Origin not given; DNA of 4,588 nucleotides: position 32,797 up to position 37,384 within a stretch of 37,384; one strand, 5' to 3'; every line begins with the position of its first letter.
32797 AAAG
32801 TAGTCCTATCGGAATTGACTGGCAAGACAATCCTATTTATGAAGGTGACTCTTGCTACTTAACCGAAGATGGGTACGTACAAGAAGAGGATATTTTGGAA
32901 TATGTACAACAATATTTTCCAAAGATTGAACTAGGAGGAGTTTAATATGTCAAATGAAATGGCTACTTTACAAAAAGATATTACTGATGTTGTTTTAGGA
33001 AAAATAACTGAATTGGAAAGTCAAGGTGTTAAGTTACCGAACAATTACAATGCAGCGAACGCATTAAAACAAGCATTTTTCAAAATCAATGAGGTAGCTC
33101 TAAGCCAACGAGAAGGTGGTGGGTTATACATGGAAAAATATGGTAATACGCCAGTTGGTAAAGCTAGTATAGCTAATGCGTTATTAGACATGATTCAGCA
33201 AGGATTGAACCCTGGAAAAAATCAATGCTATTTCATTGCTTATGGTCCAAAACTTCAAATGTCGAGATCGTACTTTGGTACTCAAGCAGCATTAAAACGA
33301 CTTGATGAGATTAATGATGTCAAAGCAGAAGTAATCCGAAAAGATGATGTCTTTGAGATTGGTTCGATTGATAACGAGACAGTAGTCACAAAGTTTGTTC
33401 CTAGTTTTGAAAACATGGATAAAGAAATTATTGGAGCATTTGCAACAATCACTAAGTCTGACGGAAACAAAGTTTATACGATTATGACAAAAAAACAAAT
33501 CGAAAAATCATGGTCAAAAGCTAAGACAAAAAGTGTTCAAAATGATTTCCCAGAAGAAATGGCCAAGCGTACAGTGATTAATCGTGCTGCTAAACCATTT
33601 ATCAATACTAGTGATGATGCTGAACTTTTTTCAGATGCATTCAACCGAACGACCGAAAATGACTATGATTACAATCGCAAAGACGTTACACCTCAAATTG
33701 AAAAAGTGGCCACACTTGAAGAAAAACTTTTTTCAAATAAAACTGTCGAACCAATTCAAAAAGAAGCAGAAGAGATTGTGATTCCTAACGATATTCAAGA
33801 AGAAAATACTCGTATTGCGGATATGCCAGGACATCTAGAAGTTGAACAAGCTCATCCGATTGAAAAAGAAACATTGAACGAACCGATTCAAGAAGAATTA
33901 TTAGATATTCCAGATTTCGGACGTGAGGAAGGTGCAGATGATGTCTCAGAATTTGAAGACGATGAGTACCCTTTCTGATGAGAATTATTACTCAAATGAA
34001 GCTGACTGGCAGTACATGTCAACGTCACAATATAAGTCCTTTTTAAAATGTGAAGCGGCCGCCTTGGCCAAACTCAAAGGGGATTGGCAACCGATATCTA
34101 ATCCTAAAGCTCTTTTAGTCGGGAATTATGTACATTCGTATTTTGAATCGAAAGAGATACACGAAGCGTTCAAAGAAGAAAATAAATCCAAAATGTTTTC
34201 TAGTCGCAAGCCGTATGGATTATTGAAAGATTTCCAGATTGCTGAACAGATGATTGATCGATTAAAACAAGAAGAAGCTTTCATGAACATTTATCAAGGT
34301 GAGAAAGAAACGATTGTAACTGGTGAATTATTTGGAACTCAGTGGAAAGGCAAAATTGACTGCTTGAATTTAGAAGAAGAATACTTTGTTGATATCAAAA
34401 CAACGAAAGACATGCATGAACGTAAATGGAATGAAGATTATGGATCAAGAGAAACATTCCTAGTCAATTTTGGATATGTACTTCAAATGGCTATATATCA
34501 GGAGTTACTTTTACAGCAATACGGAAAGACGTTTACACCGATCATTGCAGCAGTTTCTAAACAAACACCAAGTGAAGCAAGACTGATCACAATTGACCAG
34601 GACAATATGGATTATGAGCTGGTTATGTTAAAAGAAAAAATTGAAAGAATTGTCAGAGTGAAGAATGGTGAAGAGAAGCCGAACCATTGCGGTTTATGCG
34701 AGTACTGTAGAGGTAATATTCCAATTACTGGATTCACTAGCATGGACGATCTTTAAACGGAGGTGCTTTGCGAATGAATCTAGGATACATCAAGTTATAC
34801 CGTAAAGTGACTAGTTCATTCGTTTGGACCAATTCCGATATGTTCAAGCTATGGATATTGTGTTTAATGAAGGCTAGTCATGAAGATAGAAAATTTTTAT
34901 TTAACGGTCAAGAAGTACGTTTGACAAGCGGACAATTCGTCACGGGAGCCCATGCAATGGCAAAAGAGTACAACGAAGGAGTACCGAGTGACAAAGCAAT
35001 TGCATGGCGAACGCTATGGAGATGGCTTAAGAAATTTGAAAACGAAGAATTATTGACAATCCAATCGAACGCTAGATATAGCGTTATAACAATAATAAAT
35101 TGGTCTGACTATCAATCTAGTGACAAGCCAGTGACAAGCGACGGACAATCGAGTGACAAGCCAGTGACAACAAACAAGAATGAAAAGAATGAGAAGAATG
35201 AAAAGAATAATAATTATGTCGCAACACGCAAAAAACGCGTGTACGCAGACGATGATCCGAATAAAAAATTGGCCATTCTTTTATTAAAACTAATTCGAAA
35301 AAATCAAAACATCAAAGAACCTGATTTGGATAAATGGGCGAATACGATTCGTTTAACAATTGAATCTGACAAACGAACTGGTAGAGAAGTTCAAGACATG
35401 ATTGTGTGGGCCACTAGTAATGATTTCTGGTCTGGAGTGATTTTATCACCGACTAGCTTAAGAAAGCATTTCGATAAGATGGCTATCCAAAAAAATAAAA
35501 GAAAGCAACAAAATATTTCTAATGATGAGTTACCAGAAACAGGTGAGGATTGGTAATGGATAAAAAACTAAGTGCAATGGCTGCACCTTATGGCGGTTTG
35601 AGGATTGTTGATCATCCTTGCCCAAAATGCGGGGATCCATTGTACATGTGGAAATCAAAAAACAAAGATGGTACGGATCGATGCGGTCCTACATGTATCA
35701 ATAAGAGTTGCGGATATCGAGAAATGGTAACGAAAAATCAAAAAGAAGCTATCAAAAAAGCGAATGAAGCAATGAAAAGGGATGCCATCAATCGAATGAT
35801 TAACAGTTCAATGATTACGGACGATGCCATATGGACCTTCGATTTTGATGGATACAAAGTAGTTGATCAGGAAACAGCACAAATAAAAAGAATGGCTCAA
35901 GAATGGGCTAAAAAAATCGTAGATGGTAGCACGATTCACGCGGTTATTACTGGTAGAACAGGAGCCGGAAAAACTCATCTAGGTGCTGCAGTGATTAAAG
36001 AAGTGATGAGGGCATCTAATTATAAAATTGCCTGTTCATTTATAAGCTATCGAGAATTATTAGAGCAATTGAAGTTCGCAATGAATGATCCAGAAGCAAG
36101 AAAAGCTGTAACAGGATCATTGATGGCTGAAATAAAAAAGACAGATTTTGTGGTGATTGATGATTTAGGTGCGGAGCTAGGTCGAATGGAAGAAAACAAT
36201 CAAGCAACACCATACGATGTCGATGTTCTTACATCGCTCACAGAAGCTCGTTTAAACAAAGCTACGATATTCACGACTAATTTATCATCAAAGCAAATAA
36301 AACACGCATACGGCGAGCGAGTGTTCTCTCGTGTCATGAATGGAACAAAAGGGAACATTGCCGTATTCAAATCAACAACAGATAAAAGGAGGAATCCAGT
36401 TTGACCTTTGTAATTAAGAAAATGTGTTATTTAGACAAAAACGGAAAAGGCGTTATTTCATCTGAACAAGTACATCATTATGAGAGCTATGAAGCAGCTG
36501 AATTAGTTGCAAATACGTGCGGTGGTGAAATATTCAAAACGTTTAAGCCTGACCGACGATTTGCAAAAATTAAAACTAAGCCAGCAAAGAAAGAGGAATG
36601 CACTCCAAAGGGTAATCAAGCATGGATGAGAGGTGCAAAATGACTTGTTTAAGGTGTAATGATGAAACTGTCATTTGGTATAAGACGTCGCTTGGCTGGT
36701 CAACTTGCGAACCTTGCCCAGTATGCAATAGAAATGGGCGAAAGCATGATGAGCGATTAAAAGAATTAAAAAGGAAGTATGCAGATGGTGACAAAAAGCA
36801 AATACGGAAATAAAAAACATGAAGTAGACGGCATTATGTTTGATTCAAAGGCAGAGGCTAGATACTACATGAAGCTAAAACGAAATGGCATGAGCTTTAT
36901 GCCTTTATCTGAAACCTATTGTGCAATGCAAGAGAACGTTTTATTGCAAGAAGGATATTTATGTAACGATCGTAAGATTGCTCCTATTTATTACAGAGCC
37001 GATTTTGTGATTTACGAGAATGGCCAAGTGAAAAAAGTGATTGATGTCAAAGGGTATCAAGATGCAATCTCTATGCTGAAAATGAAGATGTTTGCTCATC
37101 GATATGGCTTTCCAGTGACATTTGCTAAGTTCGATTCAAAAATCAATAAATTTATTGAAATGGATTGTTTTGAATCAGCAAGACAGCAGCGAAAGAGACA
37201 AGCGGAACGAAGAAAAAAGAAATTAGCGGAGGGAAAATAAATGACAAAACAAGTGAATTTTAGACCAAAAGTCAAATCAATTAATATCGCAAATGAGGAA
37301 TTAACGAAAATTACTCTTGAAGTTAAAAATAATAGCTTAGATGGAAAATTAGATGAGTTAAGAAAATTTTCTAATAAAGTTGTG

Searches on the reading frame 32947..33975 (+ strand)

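Call 66: search_protein_families(library=pfam, proteins=[window:32947-33975:+], max_evalue=0.01)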
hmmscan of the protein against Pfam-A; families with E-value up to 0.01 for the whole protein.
window:32947-33975:+ (343 aa): 1 family
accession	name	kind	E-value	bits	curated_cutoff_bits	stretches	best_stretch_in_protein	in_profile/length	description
PF03837.19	RecT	-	1.4e-37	129.6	24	1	70-240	19-187/198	RecT family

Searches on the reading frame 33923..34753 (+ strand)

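Call 66: search_protein_families(library=pfam, proteins=[window:33923-34753:+], max_evalue=0.01)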
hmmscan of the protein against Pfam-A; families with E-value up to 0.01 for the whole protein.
window:33923-34753:+ (277 aa): 2 families
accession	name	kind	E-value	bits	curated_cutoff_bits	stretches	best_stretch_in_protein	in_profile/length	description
PF12684.13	DUF3799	-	3.9e-101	338.1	26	1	33-264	1-232/233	PDDEXK-like domain of unknown function (DUF3799)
PF12705.13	PDDEXK_1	-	2.3e-09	38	22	1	32-261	2-242/247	PD-(D/E)XK nuclease superfamily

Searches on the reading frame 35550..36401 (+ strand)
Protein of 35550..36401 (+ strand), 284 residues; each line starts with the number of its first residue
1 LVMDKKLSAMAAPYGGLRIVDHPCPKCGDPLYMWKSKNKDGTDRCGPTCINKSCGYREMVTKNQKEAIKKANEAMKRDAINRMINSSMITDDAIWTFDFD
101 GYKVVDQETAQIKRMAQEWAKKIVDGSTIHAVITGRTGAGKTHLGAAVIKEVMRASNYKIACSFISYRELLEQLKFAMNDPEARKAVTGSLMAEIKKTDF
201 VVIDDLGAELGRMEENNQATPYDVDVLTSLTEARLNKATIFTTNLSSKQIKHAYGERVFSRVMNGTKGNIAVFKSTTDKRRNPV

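Call 66: search_protein_families(library=pfam, proteins=[window:35550-36401:+], max_evalue=0.01)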
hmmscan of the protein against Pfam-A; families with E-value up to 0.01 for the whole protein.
window:35550-36401:+ (284 aa): 9 families
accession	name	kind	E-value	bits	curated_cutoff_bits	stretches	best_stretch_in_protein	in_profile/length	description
PF01695.23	IstB_IS21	-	2.1e-10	40.9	24.1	1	77-260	47-209/238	IstB-like ATP binding protein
PF04851.21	ResIII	-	1.7e-05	25.3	22.5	1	114-189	10-86/164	Type III restriction enzyme, res subunit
PF00308.24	Bac_DnaA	-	5.4e-05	23.9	23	1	125-265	31-158/162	Bacterial DnaA ATPAse domain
PF07728.20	AAA_5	-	0.00079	19.9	22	1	132-206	3-75/139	AAA domain (dynein-related subfamily)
PF00225.29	Kinesin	-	0.0016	17.9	29.3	1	61-143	7-90/327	Kinesin motor domain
PF13401.12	AAA_22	-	0.002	18.9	27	1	131-196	8-80/130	AAA domain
PF13191.12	AAA_16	-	0.0056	17.6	32.6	1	111-174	8-73/167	AAA ATPase domain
PF24883.2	NPHP3_N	-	0.0061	17.2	24.8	0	127-169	21-62/164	Nephrocystin 3, N-terminal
PF03266.21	NTPase_1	-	0.0066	16.8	23.9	0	131-160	2-30/168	NTPase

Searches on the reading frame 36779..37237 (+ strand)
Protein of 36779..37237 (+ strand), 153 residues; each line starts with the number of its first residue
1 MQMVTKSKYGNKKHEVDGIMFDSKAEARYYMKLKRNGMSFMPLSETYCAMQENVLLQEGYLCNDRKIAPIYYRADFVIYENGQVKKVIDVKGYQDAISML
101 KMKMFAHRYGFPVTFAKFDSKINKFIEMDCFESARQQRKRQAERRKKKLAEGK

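Call 66: search_protein_families(library=pfam, proteins=[window:36779-37237:+], max_evalue=0.01)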
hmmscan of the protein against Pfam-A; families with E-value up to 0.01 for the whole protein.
window:36779-37237:+ (153 aa): 1 family
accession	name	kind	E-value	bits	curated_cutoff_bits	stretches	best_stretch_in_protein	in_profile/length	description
PF06356.17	DUF1064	-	1.6e-21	77.3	24.7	1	6-109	1-101/117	Protein of unknown function (DUF1064)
